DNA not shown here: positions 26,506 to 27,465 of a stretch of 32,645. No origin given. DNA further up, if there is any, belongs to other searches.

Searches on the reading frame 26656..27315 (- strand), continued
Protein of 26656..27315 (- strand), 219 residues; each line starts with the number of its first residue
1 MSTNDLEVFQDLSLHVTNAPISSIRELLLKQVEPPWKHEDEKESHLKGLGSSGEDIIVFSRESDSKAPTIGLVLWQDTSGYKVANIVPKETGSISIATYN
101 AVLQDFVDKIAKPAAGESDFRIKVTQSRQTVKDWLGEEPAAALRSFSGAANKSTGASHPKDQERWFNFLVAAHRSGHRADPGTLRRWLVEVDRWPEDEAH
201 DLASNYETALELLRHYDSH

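Call 58: search_protein_families(library=pfam, alignment_id=A5, max_evalue=0.00001)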
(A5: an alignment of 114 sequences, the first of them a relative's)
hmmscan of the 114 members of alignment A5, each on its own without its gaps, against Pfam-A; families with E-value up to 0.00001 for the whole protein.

A. member 1, L015:7537-7956:+ (140 aa): 0 families

B. families by the number of members that match (of 114 scanned): 76 families (the first 25 are shown)
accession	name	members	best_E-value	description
PF00589.27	Phage_integrase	5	1.3e-36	Phage integrase family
PF13784.11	Fic_N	4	4.1e-30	Fic/DOC family N-terminal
PF02661.23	Fic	4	5.6e-21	Fic/DOC family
PF07804.18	HipA_C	3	1.5e-49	HipA-like C-terminal domain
PF13657.11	Couple_hipA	3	7.2e-15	HipA N-terminal domain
PF13412.12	HTH_24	3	6e-08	Winged helix-turn-helix DNA-binding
PF07859.19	Abhydrolase_3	2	8.3e-36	alpha/beta hydrolase fold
PF13676.11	TIR_2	2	1.9e-27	TIR domain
PF13289.12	SIR2_2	2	1.4e-15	SIR2-like domain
PF13245.12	AAA_19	2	2.2e-15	AAA domain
PF02899.23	Phage_int_SAM_1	2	2.4e-09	Phage integrase, N-terminal SAM-like domain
PF05221.23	AdoHcyase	1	1.9e-124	S-adenosyl-L-homocysteine hydrolase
PF00871.23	Acetate_kinase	1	2.2e-99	Acetokinase family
PF00135.34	COesterase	1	6.8e-89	Carboxylesterase family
PF01979.26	Amidohydro_1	1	7.4e-75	Amidohydrolase family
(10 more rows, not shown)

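Call 59: search_protein_families(library=padloc, alignment_id=A5, max_evalue=1e-10)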
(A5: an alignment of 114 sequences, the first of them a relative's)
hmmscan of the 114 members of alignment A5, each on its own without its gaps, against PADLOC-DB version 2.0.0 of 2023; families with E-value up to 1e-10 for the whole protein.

A. member 1, L015:7537-7956:+ (140 aa): 0 families

B. families by the number of members that match (of 114 scanned): 149 families (the first 25 are shown)
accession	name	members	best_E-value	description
PDLC03963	SoFic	4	1e-128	-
PDLC04836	PDC-S04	4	2.2e-20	-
PDLC04966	PDC-S24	4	9.2e-20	-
PDLC04840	PDC-S04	4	3.6e-19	-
PDLC04837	PDC-S04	4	9.4e-18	-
PDLC05062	PDC-S66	2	5.3e-23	-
PDLC00174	HamB1|HamB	1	0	DEAD-box helicase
PDLC00143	GajB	1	1.3e-238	UrvD helicase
PDLC00111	GajB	1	7.4e-233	UrvD helicase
PDLC02419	Aga_SIR2-PNTD1-PNTD2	1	7.2e-203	Class I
PDLC02401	Aga_SIR2-PNTD1-PNTD2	1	1.4e-192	Class I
PDLC03141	Specificity_I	1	6.3e-154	Type I specificity subunit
PDLC00192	HamB1|HamB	1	2.2e-126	DEAD-box helicase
PDLC00424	ThsB1|ThsB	1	3.8e-126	TIR-like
PDLC02215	QatD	1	5.6e-124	-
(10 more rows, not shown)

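Call 60: search_dna_similar(query=window:26656-27315:-, collection=plasmids, mode=protein, max_rows=15)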
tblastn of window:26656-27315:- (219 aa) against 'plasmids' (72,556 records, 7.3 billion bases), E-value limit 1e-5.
Records with a match: 3; places in all: 3; records where one place covers at least 80% of the query: 3.
Best place of each record, by identity: <60% 3.
By first word of the organism name: Sinorhizobium 2; Fischerella 1.
By predicted mobility (MOB-suite, as given by PLSDB): non-mobilizable 2; conjugative 1.
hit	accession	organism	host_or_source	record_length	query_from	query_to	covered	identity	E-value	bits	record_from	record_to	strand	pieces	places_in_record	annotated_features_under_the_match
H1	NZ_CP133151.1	Sinorhizobium chiapasense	Acaciella angustissima,cell culture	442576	2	217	99%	43.5%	2e-54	194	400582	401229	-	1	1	hypothetical protein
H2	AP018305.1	Fischerella sp. NIES-4106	-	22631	4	217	98%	33.3%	1e-31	128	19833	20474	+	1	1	hypothetical protein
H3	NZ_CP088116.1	Sinorhizobium meliloti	cell culture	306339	6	217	97%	32.1%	3e-28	118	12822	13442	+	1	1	hypothetical protein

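Call 61: search_dna_similar(query=window:26656-27315:-, collection=phages, mode=protein, max_rows=10)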
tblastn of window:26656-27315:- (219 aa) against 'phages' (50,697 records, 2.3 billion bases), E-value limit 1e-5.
No match.

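Call 64: get_annotated_region(hit=H2, flank=5000)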
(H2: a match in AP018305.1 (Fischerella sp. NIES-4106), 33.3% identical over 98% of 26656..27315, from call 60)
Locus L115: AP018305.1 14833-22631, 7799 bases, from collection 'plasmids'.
description: Fischerella sp. NIES-4106 plasmid plasmid7 DNA, complete genome
organism: Fischerella sp. NIES-4106 (NCBI taxid 2005456)
taxonomy: Bacteria; Cyanobacteriota; Cyanophyceae; Nostocales; Hapalosiphonaceae; Fischerella; Fischerella sp. NIES-4106
host: -; source: -; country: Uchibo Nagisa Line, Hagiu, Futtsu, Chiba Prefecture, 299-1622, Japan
typing (MOB-suite, as given by PLSDB): non-mobilizable
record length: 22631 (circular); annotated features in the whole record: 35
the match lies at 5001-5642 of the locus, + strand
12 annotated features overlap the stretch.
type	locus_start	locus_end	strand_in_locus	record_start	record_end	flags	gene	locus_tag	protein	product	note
CDS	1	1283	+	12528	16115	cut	-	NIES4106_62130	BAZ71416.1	hypothetical protein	-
CDS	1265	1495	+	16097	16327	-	-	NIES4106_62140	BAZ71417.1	hypothetical protein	-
CDS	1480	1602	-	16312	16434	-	-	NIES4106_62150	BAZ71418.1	hypothetical protein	-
CDS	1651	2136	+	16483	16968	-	-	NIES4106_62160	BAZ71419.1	hypothetical protein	-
CDS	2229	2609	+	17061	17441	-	-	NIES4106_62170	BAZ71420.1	hypothetical protein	-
CDS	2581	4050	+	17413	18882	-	-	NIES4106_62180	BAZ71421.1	hypothetical protein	-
CDS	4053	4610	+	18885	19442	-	-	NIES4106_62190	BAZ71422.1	hypothetical protein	-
CDS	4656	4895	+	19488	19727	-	-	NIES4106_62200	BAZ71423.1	hypothetical protein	-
CDS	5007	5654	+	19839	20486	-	-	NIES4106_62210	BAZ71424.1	hypothetical protein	-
CDS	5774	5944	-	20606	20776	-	-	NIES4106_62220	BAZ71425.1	hypothetical protein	-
CDS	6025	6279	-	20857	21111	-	-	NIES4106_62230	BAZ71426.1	HlyD family secretion protein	-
CDS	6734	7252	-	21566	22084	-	-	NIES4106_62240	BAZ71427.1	hypothetical protein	-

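Call 69: find_encoding_contigs(protein=P0024, flank=5000, max_places=2)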
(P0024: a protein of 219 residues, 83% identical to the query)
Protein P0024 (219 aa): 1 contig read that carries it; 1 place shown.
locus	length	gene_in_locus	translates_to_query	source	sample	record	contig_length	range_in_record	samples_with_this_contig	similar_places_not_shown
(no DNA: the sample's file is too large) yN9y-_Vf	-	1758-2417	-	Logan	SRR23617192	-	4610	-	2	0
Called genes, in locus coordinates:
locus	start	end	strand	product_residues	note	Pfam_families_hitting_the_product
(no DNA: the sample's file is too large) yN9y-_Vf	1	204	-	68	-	?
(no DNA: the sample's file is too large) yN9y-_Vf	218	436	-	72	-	-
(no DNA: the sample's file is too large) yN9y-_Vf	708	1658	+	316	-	PF00589:Phage_integrase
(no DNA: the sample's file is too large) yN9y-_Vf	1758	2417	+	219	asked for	PF08986:DUF1889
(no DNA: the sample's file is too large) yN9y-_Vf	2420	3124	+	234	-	PF16289:PIN_12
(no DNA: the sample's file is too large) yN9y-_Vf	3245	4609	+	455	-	?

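Call 77: fold_search(model_id=the predicted structure, library=viral)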
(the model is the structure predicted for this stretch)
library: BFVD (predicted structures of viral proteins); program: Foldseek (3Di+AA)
matches with E <= 10: 810; with E <= 0.001: 0
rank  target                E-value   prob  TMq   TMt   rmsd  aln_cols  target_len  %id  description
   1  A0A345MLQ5            9.4e-03  1.00  0.34  0.61   3.5        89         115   21  (no name in the UniProt tables at hand)
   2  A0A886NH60            1.3e-02  0.63  0.24  0.26  17.1       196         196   12  (no name in the UniProt tables at hand)
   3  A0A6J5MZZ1            2.1e-02  0.20  0.16  0.18  18.9       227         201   12  Uncharacterized protein [uncultured Caudovirales phage]
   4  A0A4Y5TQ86            2.6e-02  0.21  0.18  0.09  20.0       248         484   12  Uncharacterized protein [Serratia phage Moabite]
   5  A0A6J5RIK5            3.9e-02  0.63  0.26  0.34  14.6       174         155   11  Uncharacterized protein [uncultured Caudovirales phage]
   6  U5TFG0                4.6e-02  0.30  0.22  0.16  13.2       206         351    8  CPXV219 protein [Cowpox virus]
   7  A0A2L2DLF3            6.4e-02  0.23  0.21  0.16  16.9       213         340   12  Mitochondrial chaperone [Acanthamoeba polyphaga mimivirus]
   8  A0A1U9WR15            6.4e-02  0.14  0.16  0.16  15.7       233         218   13  ERF superfamily protein [Escherichia phage vB_EcoS_ESCO41]
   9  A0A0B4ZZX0            6.8e-02  0.18  0.19  0.16  23.2       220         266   11  (no name in the UniProt tables at hand)
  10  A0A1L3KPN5            9.0e-02  0.09  0.16  0.09  17.1       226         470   12  (no name in the UniProt tables at hand)
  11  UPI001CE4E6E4         9.5e-02  0.21  0.13  0.07  14.5       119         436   14  (no name look-up for this kind of identifier)
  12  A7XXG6                1.0e-01  0.12  0.14  0.18  16.5       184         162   11  Uncharacterized protein [Thermus phage P74-26]
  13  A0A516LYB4            1.1e-01  0.12  0.16  0.15  19.3       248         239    8  (no name in the UniProt tables at hand)
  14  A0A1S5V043            1.2e-01  0.69  0.25  0.37   6.4       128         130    7  (no name in the UniProt tables at hand)
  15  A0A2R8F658            1.2e-01  0.14  0.17  0.05  18.4       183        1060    9  CPXV219 protein [Cowpox virus]
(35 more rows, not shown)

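Call 81: get_annotated_region(hit=H3, flank=4000)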
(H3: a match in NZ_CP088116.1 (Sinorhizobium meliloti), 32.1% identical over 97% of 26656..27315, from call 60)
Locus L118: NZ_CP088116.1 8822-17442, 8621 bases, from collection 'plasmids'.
description: Sinorhizobium meliloti strain RRI128 plasmid pRRI128_3, complete sequence
organism: Sinorhizobium meliloti (NCBI taxid 382)
taxonomy: Bacteria; Pseudomonadota; Alphaproteobacteria; Hyphomicrobiales; Rhizobiaceae; Sinorhizobium; Sinorhizobium meliloti
host: -; source: cell culture; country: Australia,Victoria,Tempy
typing (MOB-suite, as given by PLSDB): conjugative; replicon rep_cluster_471,rep_cluster_946; relaxase MOBP; mating-pair formation MPF_T
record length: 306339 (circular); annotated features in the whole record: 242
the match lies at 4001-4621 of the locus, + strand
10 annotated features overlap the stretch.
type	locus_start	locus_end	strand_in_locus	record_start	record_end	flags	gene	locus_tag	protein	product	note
CDS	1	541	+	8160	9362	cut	-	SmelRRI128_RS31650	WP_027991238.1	nucleotidyltransferase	-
CDS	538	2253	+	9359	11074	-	-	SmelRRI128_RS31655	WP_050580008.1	ThiF family adenylyltransferase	-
CDS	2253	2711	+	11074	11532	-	-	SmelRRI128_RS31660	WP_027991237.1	Mov34/MPN/PAD-1 family protein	-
CDS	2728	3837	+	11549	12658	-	-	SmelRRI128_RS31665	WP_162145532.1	SAVED domain-containing protein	-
CDS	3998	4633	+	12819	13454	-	-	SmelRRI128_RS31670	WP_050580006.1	hypothetical protein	-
CDS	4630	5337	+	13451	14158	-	-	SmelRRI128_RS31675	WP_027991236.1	PIN domain-containing protein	-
CDS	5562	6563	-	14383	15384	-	-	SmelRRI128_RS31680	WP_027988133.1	IS30 family transposase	-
CDS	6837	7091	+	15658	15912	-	-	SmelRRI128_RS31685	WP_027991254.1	type II toxin-antitoxin system Phd/YefM family antitoxin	-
CDS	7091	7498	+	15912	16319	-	-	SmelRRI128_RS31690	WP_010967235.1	type II toxin-antitoxin system VapC family toxin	-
CDS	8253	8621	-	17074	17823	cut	-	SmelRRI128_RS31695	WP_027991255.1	carbonic anhydrase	-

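Call 87: search_protein_families(library=pfam, proteins=[L115:1651-2136:+, L115:2229-2609:+, L115:2581-4050:+, L115:4053-4610:+, L115:4656-4895:+, L115:5007-5654:+, L086:8902-9300:+, L086:9246-10679:+, L086:8812-9282:-], max_evalue=0.01)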
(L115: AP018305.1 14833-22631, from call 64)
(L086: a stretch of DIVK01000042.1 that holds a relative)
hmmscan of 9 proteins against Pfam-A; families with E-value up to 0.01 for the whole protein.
L115:1651-2136:+ (161 aa): 0 families

L115:2229-2609:+ (126 aa): 3 families
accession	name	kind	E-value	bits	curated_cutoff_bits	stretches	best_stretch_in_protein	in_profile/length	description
PF13022.12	HTH_Tnp_1_2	-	2.2e-05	25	27.9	1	3-115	8-114/122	Helix-turn-helix of insertion element transposase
PF02796.21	HTH_7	-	0.0012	19.4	23.8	1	6-35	10-39/45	Helix-turn-helix domain of resolvase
PF07506.17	RepB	-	0.0086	16.6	30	0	8-113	12-109/185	RepB plasmid partitioning protein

L115:2581-4050:+ (489 aa): 2 families
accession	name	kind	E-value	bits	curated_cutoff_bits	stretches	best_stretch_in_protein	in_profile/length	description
PF17289.8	Terminase_6C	-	3.2e-08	34.1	22.6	1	322-467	2-146/155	Terminase RNaseH-like domain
PF03237.21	Terminase_6N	-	0.0023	18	22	1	72-216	3-150/215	Terminase large subunit, T4likevirus-type, N-terminal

L115:4053-4610:+ (185 aa): 0 families

L115:4656-4895:+ (79 aa): 0 families

L115:5007-5654:+ (215 aa): 0 families

L086:8902-9300:+ (132 aa): 0 families

L086:9246-10679:+ (477 aa): 0 families

L086:8812-9282:- (156 aa): 0 families
